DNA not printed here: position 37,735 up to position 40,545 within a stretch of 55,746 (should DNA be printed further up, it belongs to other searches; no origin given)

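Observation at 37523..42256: XRE + double radical-SAM + Isf flavoprotein + HD/TIR-like operon: candidate undescribed defence system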

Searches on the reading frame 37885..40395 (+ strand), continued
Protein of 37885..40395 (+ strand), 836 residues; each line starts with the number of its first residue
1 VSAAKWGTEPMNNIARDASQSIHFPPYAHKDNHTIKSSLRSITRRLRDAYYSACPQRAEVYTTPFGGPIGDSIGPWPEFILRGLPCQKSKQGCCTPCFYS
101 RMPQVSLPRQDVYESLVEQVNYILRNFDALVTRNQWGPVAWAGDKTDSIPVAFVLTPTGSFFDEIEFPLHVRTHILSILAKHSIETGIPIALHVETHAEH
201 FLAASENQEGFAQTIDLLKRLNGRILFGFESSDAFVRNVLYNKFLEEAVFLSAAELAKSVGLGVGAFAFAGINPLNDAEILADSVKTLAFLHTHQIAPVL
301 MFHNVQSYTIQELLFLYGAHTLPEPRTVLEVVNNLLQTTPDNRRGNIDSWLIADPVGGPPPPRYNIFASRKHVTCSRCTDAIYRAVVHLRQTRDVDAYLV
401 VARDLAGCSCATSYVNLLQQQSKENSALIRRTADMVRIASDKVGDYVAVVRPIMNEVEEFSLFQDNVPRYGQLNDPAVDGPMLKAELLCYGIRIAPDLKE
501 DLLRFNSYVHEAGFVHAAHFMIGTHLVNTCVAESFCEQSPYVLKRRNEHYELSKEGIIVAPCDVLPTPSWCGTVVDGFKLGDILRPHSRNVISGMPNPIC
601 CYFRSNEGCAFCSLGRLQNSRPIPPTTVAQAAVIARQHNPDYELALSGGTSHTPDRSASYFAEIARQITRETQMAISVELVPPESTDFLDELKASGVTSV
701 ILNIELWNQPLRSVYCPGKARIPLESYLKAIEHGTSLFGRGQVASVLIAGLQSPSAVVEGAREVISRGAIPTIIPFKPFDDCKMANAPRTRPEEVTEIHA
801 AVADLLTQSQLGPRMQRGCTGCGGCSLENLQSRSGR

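Call 61: search_protein_families(library=pfam, proteins=[L013:16395-16853:+, L013:15904-16341:+, L017:17666-18187:+, L016:16660-17187:+, L019:16836-17951:+, L019:18738-19685:+, L014:12516-14150:+, L014:14116-14916:+, L014:14925-15974:+, L009:5371-6291:+], max_evalue=0.05)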
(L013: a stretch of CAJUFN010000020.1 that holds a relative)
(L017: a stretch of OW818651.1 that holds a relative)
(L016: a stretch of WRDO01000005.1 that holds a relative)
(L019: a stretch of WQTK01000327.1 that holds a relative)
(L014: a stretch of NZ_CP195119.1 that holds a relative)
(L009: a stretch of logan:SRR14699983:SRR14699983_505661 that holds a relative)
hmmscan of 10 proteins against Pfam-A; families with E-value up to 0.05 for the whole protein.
L013:16395-16853:+ (152 aa): 2 families
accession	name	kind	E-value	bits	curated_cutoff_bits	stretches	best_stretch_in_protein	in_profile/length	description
PF01862.21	PvlArgDC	-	6.1e-35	120.9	22.7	1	3-152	3-161/161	Pyruvoyl-dependent arginine decarboxylase (PvlArgDC)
PF08542.16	Rep_fac_C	-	0.02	15.7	23.6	1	104-138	15-49/88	Replication factor C C-terminal domain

L013:15904-16341:+ (145 aa): 0 families

L017:17666-18187:+ (173 aa): 1 family
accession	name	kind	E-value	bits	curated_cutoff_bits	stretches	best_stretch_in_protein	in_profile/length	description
PF01976.22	DUF116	-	0.024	14.5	25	0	68-133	75-132/155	Protein of unknown function DUF116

L016:16660-17187:+ (175 aa): 1 family
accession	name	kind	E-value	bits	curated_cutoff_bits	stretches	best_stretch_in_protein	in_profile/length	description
PF01862.21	PvlArgDC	-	9.5e-31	107.3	22.7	1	27-175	4-161/161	Pyruvoyl-dependent arginine decarboxylase (PvlArgDC)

L019:16836-17951:+ (371 aa): 2 families
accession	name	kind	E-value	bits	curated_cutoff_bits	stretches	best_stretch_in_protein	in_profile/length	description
PF04055.27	Radical_SAM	-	2.3e-08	34.9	29.5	1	13-160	3-142/166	Radical SAM superfamily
PF13353.11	Fer4_12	-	0.0016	19.1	22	1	11-129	10-118/137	4Fe-4S single cluster domain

L019:18738-19685:+ (315 aa): 0 families

L014:12516-14150:+ (544 aa): 1 family
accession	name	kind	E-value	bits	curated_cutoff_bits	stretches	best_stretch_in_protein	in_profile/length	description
PF18551.6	TackOD1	-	0.042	13.8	32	0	457-537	17-97/188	Thaumarchaeal output domain 1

L014:14116-14916:+ (266 aa): 3 families
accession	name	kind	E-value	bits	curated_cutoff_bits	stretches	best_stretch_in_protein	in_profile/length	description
PF13271.11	DUF4062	-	6.6e-17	61.9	24.7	1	117-201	1-82/82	Domain of unknown function (DUF4062)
PF17032.10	Zn_ribbon_15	-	0.023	15.9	28.9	1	14-35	52-73/73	zinc-ribbon family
PF13248.11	Zn_ribbon_3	-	0.032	14.1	27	1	16-36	4-24/26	zinc-ribbon domain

L014:14925-15974:+ (349 aa): 2 families
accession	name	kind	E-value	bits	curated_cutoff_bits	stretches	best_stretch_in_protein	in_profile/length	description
PF00892.27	EamA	-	3.4e-35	121.7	28.2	2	180-311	2-134/135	EamA-like transporter family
PF03151.22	TPT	-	7.4e-06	26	30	1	59-309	33-289/291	Triose-phosphate Transporter family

L009:5371-6291:+ (306 aa): 0 families

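Call 62: search_protein_families(library=padloc, proteins=[L001:5730-7061:-, L001:7064-8113:-, L001:14723-16063:+, L001:16428-18284:-, L009:5371-6291:+, L009:7202-10804:-, L009:10807-13023:-, L014:16427-22240:+, L014:41-3436:+, L019:6098-8557:+], max_evalue=0.001)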
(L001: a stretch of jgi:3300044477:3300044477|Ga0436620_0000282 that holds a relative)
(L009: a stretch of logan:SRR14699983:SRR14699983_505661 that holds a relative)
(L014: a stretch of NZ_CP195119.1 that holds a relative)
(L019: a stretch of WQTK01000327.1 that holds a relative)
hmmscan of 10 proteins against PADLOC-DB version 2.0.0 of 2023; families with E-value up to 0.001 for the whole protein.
L001:5730-7061:- (443 aa): 0 families

L001:7064-8113:- (349 aa): 1 family
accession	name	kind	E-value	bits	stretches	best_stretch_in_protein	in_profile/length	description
PDLC00443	JetA1|JetA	-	0.00028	17.7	0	44-150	29-136/466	DUF5716 domain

L001:14723-16063:+ (446 aa): 1 family
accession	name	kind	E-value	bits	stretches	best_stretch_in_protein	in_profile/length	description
PDLC00733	Effector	-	1.1e-06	25.8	1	33-126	259-355/388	TIR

L001:16428-18284:- (618 aa): 1 family
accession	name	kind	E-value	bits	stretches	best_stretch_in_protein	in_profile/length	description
PDLC02987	caspase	-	5.6e-09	33.7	1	6-146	3-130/453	-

L009:5371-6291:+ (306 aa): 0 families

L009:7202-10804:- (1200 aa): 1 family
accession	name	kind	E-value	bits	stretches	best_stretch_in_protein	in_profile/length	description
PDLC03648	REase_III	-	2e-10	37.5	1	614-658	310-354/871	Type III restriction enzyme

L009:10807-13023:- (738 aa): 40 families (the best 25 are shown)
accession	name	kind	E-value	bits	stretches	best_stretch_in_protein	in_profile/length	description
PDLC03632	MTase_III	-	1.7e-115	385.2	2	1-332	253-614/983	Type III methyltransferase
PDLC03636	MTase_III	-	1.3e-25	88.2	2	2-76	108-184/575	Type III methyltransferase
PDLC03354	MTase_II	-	4.3e-24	83.3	2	150-271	265-386/425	Type II methyltransferase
PDLC03300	MTase_II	-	1.1e-21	75.2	2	197-270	206-280/302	Type II methyltransferase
PDLC03339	MTase_II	-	1.1e-20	71.8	2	175-267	178-271/399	Type II methyltransferase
PDLC03644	MTase_III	-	3.1e-20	70.4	2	2-88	121-204/542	Type III methyltransferase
PDLC03635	MTase_III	-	1.4e-19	68.2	2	1-75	279-358/708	Type III methyltransferase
PDLC03634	MTase_III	-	1e-15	55.7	1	1-74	184-257/621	Type III methyltransferase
PDLC03638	MTase_III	-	1.7e-15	54.4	1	1-255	442-665/816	Type III methyltransferase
PDLC03633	MTase_III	-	1.6e-14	51.5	1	195-280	281-366/616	Type III methyltransferase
PDLC03371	MTase_II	-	4.7e-14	50.5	1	203-271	188-256/260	Type II methyltransferase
PDLC03641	MTase_III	-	6e-13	46.2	1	1-69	195-265/657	Type III methyltransferase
PDLC03299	MTase_II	-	1.5e-11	42.4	1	208-275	198-266/296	Type II methyltransferase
PDLC03387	MTase_II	-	6.5e-11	39.9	1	205-269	213-277/289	Type II methyltransferase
PDLC03637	MTase_III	-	6.6e-11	39.5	1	1-75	197-273/513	Type III methyltransferase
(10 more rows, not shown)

L014:16427-22240:+ (1937 aa): 7 families
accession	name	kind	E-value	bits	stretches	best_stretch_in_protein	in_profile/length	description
PDLC05009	PDC-S37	-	0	1741.2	2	3-1383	5-1356/1550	-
PDLC02194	Hhe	-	2.2e-209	696.3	2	873-1392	1287-1808/1911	-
PDLC03920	MkoA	-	1e-21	75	2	961-1219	789-1072/1112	-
PDLC03924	MkoC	-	3.3e-21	73.2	1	961-1223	668-944/1136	-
PDLC03921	MkoA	-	3e-07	26.5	1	960-1002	1293-1335/1607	-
PDLC04140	mad8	-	5e-07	27.5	1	318-447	18-146/314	mads_8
PDLC02895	DpdJ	-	1e-05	20.6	0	1160-1220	396-451/2112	DpdJ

L014:41-3436:+ (1131 aa): 0 families

L019:6098-8557:+ (819 aa): 1 family
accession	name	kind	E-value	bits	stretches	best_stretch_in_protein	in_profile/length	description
PDLC04164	AriA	-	0.00037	18.1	1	91-175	21-104/253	-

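Call 68: find_related_loci(query=A1, collection=metagenome_contigs, flank=10000)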
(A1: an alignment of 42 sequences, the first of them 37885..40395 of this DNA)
Query A1 (836 aa) in metagenome_contigs; peptide patterns used: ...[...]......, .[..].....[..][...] (x = any residue, [..] = any of these).
185 stretches matched a pattern; 41 encode a relative of the query (tblastn E <= 1e-3); 41 distinct loci.
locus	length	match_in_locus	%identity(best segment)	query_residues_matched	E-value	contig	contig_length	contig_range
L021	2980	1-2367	62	44-830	0e+0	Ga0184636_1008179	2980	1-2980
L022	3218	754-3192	54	20-830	0e+0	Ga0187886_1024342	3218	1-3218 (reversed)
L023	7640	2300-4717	54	20-830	0e+0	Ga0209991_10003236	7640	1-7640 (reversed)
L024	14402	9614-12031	53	20-830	0e+0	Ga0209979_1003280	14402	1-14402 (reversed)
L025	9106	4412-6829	53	20-830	0e+0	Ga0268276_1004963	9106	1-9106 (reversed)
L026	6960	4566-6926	53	20-811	0e+0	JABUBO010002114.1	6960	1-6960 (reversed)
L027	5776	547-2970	52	17-830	0e+0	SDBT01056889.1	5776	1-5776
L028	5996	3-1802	63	234-833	0e+0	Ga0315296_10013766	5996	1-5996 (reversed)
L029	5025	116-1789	54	272-830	0e+0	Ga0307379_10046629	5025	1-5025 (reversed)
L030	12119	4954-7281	40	32-830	0e+0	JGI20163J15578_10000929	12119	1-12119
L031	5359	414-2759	36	27-827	0e+0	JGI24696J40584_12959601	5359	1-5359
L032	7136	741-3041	36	35-827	0e+0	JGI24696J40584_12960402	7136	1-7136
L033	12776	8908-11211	36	31-828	2e-160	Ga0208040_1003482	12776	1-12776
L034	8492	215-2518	36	31-828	2e-160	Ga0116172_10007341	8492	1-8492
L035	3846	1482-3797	35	31-828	2e-164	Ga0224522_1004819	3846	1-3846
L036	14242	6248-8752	51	142-830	1e-139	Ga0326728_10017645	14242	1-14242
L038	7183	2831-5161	34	32-828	3e-129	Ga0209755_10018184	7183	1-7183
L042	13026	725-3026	42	36-833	2e-94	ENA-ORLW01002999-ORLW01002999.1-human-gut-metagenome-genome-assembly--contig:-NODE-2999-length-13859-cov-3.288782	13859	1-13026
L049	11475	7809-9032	33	30-450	5e-67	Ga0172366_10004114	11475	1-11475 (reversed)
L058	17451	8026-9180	31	39-432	6e-50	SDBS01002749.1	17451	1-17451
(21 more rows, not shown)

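Call 75: search_protein_families(library=padloc, proteins=[L033:50-2797:+, L033:2812-5709:+, L033:5797-8826:+, L036:1470-2963:+, L036:3507-6452:+, L024:1484-3016:+, L024:3215-5155:+, L038:347-2812:+, L058:2-2827:+, L042:10036-11949:+], max_evalue=0.0001)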
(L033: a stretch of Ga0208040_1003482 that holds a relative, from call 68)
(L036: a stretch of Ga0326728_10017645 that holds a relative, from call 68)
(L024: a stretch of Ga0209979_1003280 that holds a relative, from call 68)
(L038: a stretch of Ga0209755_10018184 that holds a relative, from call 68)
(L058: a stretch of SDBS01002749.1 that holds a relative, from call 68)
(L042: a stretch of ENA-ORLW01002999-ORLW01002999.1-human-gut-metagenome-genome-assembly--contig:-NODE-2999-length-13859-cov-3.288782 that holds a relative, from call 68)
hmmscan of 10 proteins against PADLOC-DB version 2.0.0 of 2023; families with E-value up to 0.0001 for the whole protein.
L033:50-2797:+ (915 aa): 0 families

L033:2812-5709:+ (965 aa): 0 families

L033:5797-8826:+ (1009 aa): 0 families

L036:1470-2963:+ (497 aa): 8 families
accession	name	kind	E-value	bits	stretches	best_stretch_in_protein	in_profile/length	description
PDLC00449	JetA1|JetA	-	7.7e-39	131.9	1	28-470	2-441/464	DUF5716 domain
PDLC00442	JetA1|JetA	-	1.4e-38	130.9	1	28-468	4-445/467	DUF5716 domain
PDLC00466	JetA1|JetA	-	6.7e-25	85.9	1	28-447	2-412/465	DUF5716 domain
PDLC00467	JetA1|JetA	-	5.1e-22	76.4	1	28-469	2-448/474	DUF5716 domain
PDLC00443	JetA1|JetA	-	1.4e-19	68.2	1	29-405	2-373/466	DUF5716 domain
PDLC00451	JetA1|JetA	-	2.9e-11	40.9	1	28-332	2-303/456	DUF5716 domain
PDLC00453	JetA1|JetA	-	3.6e-09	33.8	1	98-417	94-411/504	DUF5716 domain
PDLC00450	JetA1|JetA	-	1.8e-05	22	0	29-401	3-381/467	DUF5716 domain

L036:3507-6452:+ (981 aa): 14 families
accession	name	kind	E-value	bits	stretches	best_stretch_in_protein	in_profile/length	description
PDLC00519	JetC1|JetC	-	5.3e-113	377.2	1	28-917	3-878/1097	DUF3584 domain; MukB-like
PDLC00505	JetC1|JetC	-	3.6e-65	218.7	1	25-913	5-865/1118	DUF3584 domain; MukB-like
PDLC00504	JetC1|JetC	-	1.7e-61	206.6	1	28-918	3-903/1144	DUF3584 domain; MukB-like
PDLC00503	JetC1|JetC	-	1.6e-60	203.3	1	29-919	4-903/1146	DUF3584 domain; MukB-like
PDLC00513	JetC1|JetC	-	5.9e-58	194.8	1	29-924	4-903/1140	DUF3584 domain; MukB-like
PDLC00508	JetC1|JetC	-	1.6e-29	100.8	1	233-914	202-871/1106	DUF3584 domain; MukB-like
PDLC00506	JetC1|JetC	-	2.5e-29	100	1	28-921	3-914/1149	DUF3584 domain; MukB-like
PDLC00516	JetC1|JetC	-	1.8e-26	90.6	2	228-903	196-862/1098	DUF3584 domain; MukB-like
PDLC00510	JetC1|JetC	-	4.6e-23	79.1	1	35-747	4-707/1093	DUF3584 domain; MukB-like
PDLC00507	JetC1|JetC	-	5.1e-23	79.4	1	375-793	397-811/1215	DUF3584 domain; MukB-like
PDLC00518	JetC1|JetC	-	6.2e-15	52.1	1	27-889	16-858/1112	DUF3584 domain; MukB-like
PDLC00512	JetC1|JetC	-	1.4e-14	51.1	2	44-109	38-103/1123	DUF3584 domain; MukB-like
PDLC00511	JetC1|JetC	-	7.3e-09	32.1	1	23-889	12-847/1108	DUF3584 domain; MukB-like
PDLC03859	LmuB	-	1.1e-05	22.9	0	263-485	275-455/611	-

L024:1484-3016:+ (510 aa): 0 families

L024:3215-5155:+ (646 aa): 0 families

L038:347-2812:+ (821 aa): 0 families

L058:2-2827:+ (941 aa): 6 families
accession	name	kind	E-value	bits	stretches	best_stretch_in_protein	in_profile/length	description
PDLC03610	REase_MTase_IIG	-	1.5e-239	796.1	2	412-935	549-1073/1096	Type IIG restriction enzyme-methyltransferase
PDLC03631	REase_MTase_IIG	-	1.5e-103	345.6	1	1-902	106-990/1086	Type IIG restriction enzyme-methyltransferase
PDLC03597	REase_MTase_IIG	-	7.2e-61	204.1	1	192-873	848-1541/1646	Type IIG restriction enzyme-methyltransferase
PDLC03051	REase_MTase_I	-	3.6e-60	201.3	1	205-834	845-1472/1591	Type I restriction enzyme-methyltransferase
PDLC03621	REase_MTase_IIG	-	1.9e-44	150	2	208-528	287-594/1024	Type IIG restriction enzyme-methyltransferase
PDLC04134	mad2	-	2.1e-07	28.1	1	188-545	234-469/492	mads_2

L042:10036-11949:+ (637 aa): 10 families
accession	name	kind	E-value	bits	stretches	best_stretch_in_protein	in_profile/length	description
PDLC03859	LmuB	-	4.9e-134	446.8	1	7-635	3-605/611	-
PDLC03862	LmuB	-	7.1e-35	118.4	1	7-611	7-611/643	-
PDLC03863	LmuB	-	1.3e-34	117.9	1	7-613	3-581/610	-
PDLC03866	LmuB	-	3.2e-17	60.1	1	7-611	4-608/641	-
PDLC03867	LmuB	-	7.1e-12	42.6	1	9-59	6-55/605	-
PDLC03860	LmuB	-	2.2e-11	41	1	30-512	27-446/565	-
PDLC00254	LmuB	-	1e-08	32.3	0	286-505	227-435/563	AAA ATPase domain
PDLC00249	LmuB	-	1.6e-07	28.4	1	344-503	290-438/565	AAA ATPase domain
PDLC03865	LmuB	-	1.2e-06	25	1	205-489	369-669/1007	-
PDLC03864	LmuB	-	6.7e-05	19.6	0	346-500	385-533/657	-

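Call 86: search_protein_representatives(alignment_id=A1)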
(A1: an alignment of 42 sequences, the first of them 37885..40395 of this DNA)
Query: 42 sequences, 790 profile positions. Proteins with E-value up to 0.001 (for the whole library): 2529; up to 1e-10: 1461; up to 1e-30: 486. The best 150 are listed.
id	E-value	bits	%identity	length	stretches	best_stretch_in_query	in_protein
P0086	0.0e+00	1076.8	-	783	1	8-785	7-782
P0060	0.0e+00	1076.5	-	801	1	5-786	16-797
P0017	0.0e+00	1039.8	-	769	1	8-781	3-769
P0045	0.0e+00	1039.4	-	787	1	1-788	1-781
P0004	0.0e+00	1037.8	-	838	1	5-786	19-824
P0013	0.0e+00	1026.5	-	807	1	7-784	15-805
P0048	0.0e+00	1021.8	-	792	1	7-784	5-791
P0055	1.2e-296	1002.4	-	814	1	3-784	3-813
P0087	1.7e-278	942.5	-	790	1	7-788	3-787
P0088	2.4e-273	925.4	-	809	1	6-785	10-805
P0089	4.0e-248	842.0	-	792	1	4-785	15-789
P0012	8.7e-237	804.5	-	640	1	8-597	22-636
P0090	2.9e-189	647.4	-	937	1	5-779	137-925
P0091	6.2e-187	639.6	-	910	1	12-779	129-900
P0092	1.7e-186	638.2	-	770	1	11-786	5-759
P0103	4.8e-113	395.3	-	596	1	9-433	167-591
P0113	1.3e-101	357.4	-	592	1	16-427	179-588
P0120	3.4e-96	339.6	-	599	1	429-786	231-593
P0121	1.6e-95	337.3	-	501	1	419-786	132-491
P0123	2.6e-95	336.6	-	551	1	6-430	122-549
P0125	4.2e-93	329.3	-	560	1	10-428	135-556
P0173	3.7e-65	236.9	-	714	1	430-786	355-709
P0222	9.9e-54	199.1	-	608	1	415-777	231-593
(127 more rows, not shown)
